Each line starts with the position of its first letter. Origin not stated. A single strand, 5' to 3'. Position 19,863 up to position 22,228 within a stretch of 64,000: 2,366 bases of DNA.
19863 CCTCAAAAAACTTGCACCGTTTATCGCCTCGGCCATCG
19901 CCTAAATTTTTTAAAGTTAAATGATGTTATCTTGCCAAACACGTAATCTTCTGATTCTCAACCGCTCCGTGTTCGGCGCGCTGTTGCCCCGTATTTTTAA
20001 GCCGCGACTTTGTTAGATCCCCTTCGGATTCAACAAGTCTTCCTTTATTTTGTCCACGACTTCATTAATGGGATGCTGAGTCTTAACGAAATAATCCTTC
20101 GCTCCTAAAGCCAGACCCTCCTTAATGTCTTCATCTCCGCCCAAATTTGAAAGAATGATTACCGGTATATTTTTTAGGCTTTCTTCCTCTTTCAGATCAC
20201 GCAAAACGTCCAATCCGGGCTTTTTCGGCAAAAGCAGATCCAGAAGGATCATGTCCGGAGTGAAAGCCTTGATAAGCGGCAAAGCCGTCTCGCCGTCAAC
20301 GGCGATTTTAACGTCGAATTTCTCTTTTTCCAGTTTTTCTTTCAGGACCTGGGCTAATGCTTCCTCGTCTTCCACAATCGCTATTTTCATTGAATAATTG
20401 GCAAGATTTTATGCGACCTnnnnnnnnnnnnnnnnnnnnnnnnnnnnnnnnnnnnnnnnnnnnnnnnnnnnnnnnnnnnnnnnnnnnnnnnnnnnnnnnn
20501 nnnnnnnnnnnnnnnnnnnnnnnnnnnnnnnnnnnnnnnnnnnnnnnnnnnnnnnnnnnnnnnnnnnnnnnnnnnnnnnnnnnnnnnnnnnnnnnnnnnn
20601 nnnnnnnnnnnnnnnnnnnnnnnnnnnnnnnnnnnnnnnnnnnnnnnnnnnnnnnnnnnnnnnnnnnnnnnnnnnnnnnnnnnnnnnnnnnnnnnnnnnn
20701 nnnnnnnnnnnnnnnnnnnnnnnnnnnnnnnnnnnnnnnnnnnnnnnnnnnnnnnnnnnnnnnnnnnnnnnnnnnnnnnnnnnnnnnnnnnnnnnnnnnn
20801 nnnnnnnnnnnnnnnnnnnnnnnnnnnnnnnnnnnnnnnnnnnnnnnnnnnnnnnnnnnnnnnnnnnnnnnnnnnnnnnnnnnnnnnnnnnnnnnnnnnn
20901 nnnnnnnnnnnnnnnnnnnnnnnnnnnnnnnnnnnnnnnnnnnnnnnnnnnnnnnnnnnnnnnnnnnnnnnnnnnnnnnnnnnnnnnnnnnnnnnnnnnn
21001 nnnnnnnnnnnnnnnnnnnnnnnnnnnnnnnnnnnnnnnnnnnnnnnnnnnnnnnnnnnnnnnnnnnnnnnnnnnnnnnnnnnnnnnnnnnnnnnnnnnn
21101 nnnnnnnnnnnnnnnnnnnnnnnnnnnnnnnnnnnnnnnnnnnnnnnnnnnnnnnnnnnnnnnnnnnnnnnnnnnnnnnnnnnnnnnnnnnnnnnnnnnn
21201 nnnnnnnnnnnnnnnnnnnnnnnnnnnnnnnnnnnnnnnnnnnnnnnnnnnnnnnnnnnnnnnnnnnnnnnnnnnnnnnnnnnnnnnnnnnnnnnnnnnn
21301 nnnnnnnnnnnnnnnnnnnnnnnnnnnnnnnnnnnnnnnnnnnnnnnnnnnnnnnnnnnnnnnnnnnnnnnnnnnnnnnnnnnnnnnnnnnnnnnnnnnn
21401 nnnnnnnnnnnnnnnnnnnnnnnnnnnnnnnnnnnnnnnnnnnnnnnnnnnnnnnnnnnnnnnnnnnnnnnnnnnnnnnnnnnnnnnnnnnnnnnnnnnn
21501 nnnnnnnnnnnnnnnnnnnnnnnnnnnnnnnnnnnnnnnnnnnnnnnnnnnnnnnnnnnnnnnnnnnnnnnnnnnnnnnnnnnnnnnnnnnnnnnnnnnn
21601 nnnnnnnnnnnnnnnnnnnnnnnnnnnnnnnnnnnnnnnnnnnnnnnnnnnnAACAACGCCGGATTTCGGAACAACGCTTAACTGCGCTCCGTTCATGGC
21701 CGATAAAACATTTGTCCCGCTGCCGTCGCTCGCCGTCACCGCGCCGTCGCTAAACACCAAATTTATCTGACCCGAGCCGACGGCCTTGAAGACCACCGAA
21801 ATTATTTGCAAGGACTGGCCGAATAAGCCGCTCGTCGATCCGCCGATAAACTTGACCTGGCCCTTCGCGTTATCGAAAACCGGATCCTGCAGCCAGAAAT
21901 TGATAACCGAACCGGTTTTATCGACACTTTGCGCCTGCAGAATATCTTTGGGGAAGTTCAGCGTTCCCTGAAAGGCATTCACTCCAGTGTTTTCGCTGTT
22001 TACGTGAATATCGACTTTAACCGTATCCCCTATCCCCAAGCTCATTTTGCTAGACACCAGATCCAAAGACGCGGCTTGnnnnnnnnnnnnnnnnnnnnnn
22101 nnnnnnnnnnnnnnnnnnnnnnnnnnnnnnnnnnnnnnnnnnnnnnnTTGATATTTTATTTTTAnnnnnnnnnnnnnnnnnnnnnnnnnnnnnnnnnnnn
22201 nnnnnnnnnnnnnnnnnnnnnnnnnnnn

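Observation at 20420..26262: Adjacent cohesin-bearing membrane protein and dockerin-bearing giant protein: a possible self-contained cell-surface docking pair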

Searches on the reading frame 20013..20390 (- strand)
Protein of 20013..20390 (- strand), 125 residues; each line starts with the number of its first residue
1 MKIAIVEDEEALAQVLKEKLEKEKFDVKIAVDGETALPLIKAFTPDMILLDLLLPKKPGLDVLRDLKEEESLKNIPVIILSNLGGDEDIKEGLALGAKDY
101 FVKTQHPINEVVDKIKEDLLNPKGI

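Call 92: search_protein_families(library=pfam, proteins=[window:20013-20390:-], max_evalue=0.00001)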
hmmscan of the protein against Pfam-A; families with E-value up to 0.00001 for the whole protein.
window:20013-20390:- (125 aa): 1 family
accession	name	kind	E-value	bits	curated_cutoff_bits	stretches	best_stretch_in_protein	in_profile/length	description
PF00072.30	Response_reg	-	3.9e-22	78.9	30.2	1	3-107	1-103/111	Response regulator receiver domain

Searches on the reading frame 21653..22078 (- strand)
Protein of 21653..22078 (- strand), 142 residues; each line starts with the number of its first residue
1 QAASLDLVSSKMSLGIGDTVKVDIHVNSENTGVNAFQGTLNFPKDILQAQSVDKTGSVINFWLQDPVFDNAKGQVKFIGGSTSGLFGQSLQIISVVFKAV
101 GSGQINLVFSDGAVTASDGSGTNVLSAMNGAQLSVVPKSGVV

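Call 48: predict_structure(alignment_id=A3)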
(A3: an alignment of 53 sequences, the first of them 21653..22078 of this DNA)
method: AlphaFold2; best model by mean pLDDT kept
length: 142 residues; sequences in the alignment: 53
mean_pLDDT: 94.6   pTM: 0.87
mean pLDDT of the five models: 94.6, 93.9, 93.5, 93.3, 92.9
residues with pLDDT >= 90: 129; 70-90: 10; 50-70: 1; < 50: 2
segments of 3 or more residues with pLDDT < 50: none
pLDDT, mean of each block of 10 residues (from residue 1): 93 96 95 97 98 96 97 98 92 98 97 94 96 87 47
secondary structure, 60 per line:
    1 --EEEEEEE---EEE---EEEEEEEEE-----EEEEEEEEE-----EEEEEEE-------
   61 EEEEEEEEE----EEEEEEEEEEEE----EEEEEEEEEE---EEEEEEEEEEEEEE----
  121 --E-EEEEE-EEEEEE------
elements in order: E3-9 E13-15 E19-27 E33-41 E47-53 E61-69 E74-85 E90-99 E103-116 E125-129 E131-136

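Call 51: fold_search(model_id=the predicted structure, library=pdb)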
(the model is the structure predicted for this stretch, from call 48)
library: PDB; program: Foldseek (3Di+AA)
matches with E <= 10: 1966; with E <= 0.001: 110
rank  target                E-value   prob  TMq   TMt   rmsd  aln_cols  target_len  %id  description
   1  5lxv_A                1.4e-08  1.00  0.68  0.57   4.9       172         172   12  Crystal structure of Ruminococcus flavefaciens scaffoldin C cohesin in complex with a dockerin from an uncharacterized (released 2016-10-19)
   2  2jh2_A                1.4e-08  1.00  0.62  0.66   4.6       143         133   15  X-ray crystal structure of a cohesin-like module from Clostridium perfringens (released 2007-11-06)
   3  5lxv_C                1.5e-08  1.00  0.69  0.58   4.8       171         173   10  Crystal structure of Ruminococcus flavefaciens scaffoldin C cohesin in complex with a dockerin from an uncharacterized (released 2016-10-19)
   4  2jh2_C                3.4e-08  1.00  0.62  0.67   4.7       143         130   19  X-ray crystal structure of a cohesin-like module from Clostridium perfringens (released 2007-11-06)
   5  2w1n                  4.5e-08  1.00  0.67  0.45   4.6       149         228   15  cohesin and fibronectin type-III double module construct from the Clostridium perfringens glycoside hydrolase GH84C (released 2009-02-03)
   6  4dh2_A                5.0e-08  1.00  0.76  0.69   3.1       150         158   13  Crystal structure of Coh-OlpC(Cthe_0452)-Doc435(Cthe_0435) complex: A novel type I Cohesin-Dockerin complex from Clost (released 2012-11-28)
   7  6kgf_A                6.3e-08  1.00  0.68  0.68   3.9       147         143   13  Crystal structure of CaDoc0917(R16D)-CaCohA2 complex at pH 8.2 (released 2020-07-08)
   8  2jh2_B                6.3e-08  1.00  0.60  0.63   5.1       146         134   18  X-ray crystal structure of a cohesin-like module from Clostridium perfringens (released 2007-11-06)
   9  2xdh                  7.0e-08  1.00  0.71  0.73   3.5       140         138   16  Non-cellulosomal cohesin from the hyperthermophilic archaeon Archaeoglobus fulgidus (released 2010-05-26)
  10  6kgf_C                7.8e-08  1.00  0.70  0.67   4.0       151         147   13  Crystal structure of CaDoc0917(R16D)-CaCohA2 complex at pH 8.2 (released 2020-07-08)
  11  4dh2_C                9.7e-08  1.00  0.76  0.70   3.1       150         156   11  Crystal structure of Coh-OlpC(Cthe_0452)-Doc435(Cthe_0435) complex: A novel type I Cohesin-Dockerin complex from Clost (released 2012-11-28)
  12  4u3s_A                1.0e-07  1.00  0.67  0.58   5.2       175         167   11  Crystal structure of Coh3ScaB-XDoc_M1ScaA complex: A N-terminal interface mutant of type II Cohesin-X-Dockerin complex (released 2015-07-29)
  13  6kgc_A                1.3e-07  1.00  0.72  0.71   3.1       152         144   13  Crystal structure of CaDoc0917(R49D)-CaCohA2 complex at pH 5.4 (released 2020-07-08)
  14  5m0y_A                1.4e-07  1.00  0.67  0.56   6.4       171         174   17  Crystal Structure of the CohScaA-XDocCipB type II complex from Clostridium thermocellum at 1.5Angstrom resolution (released 2017-09-06)
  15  3l8q_C                1.6e-07  1.00  0.73  0.34   3.3       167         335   15  Structure analysis of the type II cohesin dyad from the adaptor ScaA scaffoldin of Acetivibrio cellulolyticus (released 2010-05-05)
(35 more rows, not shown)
